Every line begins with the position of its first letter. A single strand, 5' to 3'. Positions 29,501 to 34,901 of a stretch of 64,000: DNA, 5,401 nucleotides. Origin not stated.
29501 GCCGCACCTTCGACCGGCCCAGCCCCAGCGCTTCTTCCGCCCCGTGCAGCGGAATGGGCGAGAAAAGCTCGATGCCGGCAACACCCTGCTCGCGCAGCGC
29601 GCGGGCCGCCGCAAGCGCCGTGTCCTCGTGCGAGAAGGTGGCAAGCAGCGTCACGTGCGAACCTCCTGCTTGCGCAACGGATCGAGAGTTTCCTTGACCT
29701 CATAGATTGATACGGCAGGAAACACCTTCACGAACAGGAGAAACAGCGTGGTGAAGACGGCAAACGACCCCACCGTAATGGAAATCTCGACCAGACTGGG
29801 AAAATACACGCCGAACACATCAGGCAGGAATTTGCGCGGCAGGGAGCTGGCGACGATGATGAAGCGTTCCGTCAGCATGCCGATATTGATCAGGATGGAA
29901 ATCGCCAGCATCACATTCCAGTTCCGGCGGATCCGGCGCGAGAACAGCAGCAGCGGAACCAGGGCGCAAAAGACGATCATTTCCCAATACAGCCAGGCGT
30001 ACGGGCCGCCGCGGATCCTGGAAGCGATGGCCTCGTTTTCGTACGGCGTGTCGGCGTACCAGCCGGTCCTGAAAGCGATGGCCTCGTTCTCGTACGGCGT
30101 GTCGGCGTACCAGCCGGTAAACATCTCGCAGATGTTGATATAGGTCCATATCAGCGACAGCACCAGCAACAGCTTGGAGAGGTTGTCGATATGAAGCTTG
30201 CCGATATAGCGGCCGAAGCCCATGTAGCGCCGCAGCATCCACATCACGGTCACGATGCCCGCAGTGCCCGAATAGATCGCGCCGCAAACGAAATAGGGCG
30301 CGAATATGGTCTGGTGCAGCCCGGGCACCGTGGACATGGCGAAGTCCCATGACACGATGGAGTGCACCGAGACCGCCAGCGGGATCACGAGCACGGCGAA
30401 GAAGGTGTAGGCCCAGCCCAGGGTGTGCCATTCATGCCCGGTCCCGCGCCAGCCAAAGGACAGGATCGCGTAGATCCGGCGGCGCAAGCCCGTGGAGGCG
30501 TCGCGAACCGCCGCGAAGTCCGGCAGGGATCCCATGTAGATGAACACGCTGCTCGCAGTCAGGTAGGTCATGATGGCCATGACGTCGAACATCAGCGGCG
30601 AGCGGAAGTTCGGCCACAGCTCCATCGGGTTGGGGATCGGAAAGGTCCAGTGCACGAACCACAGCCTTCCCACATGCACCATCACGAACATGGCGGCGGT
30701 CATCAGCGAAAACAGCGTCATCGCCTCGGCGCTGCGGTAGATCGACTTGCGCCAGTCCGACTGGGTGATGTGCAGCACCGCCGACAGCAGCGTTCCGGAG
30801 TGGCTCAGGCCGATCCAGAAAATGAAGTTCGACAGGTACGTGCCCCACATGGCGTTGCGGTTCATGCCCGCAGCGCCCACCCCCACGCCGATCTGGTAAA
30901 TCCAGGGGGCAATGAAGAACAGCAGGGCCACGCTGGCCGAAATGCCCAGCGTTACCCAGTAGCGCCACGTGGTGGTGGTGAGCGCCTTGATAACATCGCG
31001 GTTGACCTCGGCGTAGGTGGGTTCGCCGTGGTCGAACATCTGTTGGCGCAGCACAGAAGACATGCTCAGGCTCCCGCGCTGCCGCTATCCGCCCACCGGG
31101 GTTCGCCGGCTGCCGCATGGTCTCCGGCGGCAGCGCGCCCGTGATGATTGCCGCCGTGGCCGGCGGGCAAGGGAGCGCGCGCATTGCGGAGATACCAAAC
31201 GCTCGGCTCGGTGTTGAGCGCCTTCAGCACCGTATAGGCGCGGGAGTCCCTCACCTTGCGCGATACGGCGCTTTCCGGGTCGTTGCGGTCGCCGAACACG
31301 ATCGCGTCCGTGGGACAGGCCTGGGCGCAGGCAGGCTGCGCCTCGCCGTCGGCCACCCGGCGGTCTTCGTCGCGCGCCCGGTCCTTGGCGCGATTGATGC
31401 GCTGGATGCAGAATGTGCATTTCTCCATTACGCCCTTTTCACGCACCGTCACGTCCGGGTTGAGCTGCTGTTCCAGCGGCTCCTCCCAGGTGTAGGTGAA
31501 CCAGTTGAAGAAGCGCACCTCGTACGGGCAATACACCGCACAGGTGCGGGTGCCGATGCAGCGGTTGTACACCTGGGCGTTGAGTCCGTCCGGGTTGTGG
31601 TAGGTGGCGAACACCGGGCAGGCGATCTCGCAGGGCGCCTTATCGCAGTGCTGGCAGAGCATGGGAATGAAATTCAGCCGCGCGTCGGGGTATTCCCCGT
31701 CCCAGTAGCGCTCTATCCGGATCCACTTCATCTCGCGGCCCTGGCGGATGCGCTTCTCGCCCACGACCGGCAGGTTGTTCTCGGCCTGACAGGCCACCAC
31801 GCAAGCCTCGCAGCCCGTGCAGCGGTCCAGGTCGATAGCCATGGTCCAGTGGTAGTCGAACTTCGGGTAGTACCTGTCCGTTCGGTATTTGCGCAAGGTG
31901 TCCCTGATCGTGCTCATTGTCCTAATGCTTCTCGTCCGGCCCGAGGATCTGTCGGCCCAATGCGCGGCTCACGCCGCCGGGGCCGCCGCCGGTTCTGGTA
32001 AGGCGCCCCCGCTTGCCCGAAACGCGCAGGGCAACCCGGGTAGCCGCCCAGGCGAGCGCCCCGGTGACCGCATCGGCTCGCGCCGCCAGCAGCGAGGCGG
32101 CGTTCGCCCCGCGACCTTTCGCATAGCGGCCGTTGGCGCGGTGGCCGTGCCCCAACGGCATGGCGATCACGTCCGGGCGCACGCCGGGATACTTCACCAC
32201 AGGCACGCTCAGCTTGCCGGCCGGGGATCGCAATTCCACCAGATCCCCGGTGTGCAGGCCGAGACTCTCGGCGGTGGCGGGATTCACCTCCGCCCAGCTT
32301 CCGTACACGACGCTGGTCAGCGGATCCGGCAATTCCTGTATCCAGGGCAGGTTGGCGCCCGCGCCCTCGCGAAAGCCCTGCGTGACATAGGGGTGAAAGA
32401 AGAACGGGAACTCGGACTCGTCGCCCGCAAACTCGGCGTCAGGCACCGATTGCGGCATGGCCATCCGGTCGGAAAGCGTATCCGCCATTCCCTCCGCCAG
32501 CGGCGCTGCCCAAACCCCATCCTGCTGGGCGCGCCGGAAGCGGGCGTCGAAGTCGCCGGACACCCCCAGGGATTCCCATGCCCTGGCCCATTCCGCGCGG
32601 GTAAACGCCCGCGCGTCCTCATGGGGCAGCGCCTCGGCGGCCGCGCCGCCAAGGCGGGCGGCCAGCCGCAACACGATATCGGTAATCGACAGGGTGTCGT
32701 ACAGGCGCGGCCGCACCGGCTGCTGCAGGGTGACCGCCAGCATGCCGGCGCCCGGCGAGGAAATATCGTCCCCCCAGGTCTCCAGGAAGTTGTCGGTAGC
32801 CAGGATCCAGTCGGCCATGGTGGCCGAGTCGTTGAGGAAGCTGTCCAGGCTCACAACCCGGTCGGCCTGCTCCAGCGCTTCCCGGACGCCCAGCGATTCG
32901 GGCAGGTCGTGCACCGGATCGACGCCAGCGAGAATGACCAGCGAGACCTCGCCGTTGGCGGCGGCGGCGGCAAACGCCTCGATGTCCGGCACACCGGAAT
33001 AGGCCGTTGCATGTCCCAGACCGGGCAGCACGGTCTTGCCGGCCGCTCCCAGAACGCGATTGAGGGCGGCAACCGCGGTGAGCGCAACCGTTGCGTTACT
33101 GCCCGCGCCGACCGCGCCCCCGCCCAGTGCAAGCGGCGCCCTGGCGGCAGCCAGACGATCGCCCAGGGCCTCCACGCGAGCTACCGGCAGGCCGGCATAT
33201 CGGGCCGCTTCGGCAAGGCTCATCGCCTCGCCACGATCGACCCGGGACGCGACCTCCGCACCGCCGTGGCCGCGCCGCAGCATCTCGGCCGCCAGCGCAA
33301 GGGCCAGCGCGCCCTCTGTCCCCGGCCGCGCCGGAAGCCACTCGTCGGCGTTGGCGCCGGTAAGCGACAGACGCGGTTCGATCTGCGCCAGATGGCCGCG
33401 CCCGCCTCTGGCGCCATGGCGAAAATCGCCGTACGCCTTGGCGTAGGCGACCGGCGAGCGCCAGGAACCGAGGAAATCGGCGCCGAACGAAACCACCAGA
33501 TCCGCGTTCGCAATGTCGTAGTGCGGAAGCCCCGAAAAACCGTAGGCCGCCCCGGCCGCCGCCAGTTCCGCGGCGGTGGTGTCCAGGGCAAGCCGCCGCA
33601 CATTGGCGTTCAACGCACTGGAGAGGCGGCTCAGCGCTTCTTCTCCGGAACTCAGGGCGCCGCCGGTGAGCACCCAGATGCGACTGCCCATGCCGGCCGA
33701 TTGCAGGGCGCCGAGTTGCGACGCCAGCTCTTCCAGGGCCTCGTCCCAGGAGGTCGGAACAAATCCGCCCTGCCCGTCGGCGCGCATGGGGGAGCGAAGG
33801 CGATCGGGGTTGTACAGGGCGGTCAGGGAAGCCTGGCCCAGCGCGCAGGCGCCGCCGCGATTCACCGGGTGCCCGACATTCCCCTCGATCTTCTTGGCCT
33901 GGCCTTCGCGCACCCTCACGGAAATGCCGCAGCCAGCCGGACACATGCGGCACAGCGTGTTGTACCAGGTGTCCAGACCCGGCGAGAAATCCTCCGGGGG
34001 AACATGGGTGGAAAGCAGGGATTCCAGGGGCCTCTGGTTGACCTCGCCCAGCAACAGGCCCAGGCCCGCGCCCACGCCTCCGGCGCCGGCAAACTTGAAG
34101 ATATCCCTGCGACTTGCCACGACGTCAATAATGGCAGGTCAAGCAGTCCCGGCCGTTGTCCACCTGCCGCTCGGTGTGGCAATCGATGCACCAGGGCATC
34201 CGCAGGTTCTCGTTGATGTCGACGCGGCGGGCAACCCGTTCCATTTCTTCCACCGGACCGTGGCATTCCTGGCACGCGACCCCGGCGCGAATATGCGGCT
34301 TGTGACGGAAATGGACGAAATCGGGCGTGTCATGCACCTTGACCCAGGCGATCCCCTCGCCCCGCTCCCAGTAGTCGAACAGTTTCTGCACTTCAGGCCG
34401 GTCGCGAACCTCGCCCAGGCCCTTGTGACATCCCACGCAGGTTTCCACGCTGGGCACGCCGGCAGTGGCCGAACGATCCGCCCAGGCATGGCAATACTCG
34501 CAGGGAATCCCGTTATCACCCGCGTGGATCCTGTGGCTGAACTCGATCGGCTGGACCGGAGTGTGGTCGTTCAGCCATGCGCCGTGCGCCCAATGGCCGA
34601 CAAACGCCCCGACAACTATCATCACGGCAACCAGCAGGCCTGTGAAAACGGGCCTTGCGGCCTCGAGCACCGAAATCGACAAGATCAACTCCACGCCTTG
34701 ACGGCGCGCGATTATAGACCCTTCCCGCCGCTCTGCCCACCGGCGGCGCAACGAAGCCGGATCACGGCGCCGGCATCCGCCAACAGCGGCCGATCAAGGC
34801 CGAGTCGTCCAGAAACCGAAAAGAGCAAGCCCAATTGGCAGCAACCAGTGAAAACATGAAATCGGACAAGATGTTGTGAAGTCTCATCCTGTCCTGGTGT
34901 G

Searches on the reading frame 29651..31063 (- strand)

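Call 6: search_protein_families(library=pfam, proteins=[window:29651-31063:-], max_evalue=0.01)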
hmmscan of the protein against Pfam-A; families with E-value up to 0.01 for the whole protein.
window:29651-31063:- (470 aa): 1 family
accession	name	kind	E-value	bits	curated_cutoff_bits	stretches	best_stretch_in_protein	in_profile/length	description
PF03916.19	NrfD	-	8.6e-24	85.2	25.8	1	65-407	3-308/313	Polysulphide reductase, NrfD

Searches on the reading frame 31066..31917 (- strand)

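Call 6: search_protein_families(library=pfam, proteins=[window:31066-31917:-], max_evalue=0.01)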
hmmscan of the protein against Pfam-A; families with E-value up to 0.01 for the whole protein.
window:31066-31917:- (283 aa): 13 families
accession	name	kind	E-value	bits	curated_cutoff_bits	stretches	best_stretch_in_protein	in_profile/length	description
PF12838.12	Fer4_7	-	6.7e-13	49.3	27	2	32-102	1-50/52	4Fe-4S dicluster domain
PF13247.11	Fer4_11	-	8.6e-12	45.6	26.2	1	81-144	3-68/100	4Fe-4S dicluster domain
PF13187.11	Fer4_9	-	4.1e-08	33.6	27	1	32-102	1-49/52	4Fe-4S dicluster domain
PF13237.11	Fer4_10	-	2.6e-06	27.7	25.5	0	26-101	2-53/53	4Fe-4S dicluster domain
PF00037.32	Fer4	-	3.4e-06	27.1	21.1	1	27-44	2-19/24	4Fe-4S binding domain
PF13183.11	Fer4_8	-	6.8e-06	27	27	1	30-102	2-66/68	4Fe-4S dicluster domain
PF12837.12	Fer4_6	-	9.2e-06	25.8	25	1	26-43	2-19/24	4Fe-4S binding domain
PF12797.12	Fer4_2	-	1e-05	25.6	24.5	1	24-44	1-21/22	4Fe-4S binding domain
PF25160.1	LdpA_Fe-S-bd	-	0.00095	19.3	27.6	0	91-133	5-41/49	LdpA Fe-S cluster-binding domain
PF13534.11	Fer4_17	-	0.0027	18.6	22.2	0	113-134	39-60/61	4Fe-4S dicluster domain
PF12800.12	Fer4_4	-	0.0037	18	24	0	31-44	2-15/17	4Fe-4S binding domain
PF14697.11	Fer4_21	-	0.0044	17.6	35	0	28-44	3-19/59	4Fe-4S dicluster domain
PF13484.11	Fer4_16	-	0.008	17.4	30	0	196-226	7-38/66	4Fe-4S double cluster binding domain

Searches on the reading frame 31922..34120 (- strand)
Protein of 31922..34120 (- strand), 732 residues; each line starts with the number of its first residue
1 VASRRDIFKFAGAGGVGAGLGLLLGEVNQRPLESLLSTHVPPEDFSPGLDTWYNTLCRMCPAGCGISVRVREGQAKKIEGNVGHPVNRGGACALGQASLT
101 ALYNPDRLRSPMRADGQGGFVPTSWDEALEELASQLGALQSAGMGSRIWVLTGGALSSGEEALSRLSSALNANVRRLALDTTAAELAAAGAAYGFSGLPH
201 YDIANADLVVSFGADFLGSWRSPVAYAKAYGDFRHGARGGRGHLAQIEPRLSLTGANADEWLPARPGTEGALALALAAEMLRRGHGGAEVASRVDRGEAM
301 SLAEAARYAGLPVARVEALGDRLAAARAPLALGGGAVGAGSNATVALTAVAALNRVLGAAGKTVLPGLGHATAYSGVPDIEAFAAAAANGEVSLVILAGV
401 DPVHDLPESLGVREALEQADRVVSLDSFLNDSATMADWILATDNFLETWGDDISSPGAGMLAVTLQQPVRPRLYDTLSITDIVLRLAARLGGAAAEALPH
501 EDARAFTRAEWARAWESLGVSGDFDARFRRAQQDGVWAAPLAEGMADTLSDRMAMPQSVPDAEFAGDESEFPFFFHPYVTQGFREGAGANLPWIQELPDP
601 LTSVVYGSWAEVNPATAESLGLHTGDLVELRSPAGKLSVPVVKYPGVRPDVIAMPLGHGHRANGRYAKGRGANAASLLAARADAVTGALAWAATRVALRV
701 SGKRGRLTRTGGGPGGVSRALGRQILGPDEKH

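Call 6: search_protein_families(library=pfam, proteins=[window:31922-34120:-], max_evalue=0.01)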
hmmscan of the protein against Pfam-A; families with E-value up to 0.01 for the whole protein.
window:31922-34120:- (732 aa): 3 families
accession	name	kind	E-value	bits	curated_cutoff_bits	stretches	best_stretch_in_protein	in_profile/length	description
PF00384.28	Molybdopterin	-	4.2e-23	82.4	24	1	107-448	1-316/353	Molybdopterin oxidoreductase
PF04879.21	Molybdop_Fe4S4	-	8.6e-14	51.7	22.7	1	51-104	2-55/55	Molybdopterin oxidoreductase Fe4S4 domain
PF01568.27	Molydop_binding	-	1.3e-13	51.4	26.8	1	607-687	29-102/110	Molydopterin dinucleotide binding domain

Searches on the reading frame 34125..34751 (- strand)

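Call 6: search_protein_families(library=pfam, proteins=[window:34125-34751:-], max_evalue=0.01)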
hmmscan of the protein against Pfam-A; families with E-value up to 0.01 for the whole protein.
window:34125-34751:- (208 aa): 4 families
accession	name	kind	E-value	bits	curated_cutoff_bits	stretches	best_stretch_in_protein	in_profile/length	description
PF14522.11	Cytochrome_C7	-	5.1e-14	52.3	24.8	2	146-207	1-66/67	Cytochrome c7 and related cytochrome c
PF14537.11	Cytochrom_c3_2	-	2.7e-09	37.8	25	2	79-121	4-45/79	Cytochrome c3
PF02085.21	Cytochrom_CIII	-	1.2e-07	32.4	22.9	1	66-122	18-66/101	Class III cytochrome C family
PF02335.20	Cytochrom_C552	-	0.00053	19.5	24.1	1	140-195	227-285/438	Cytochrome c552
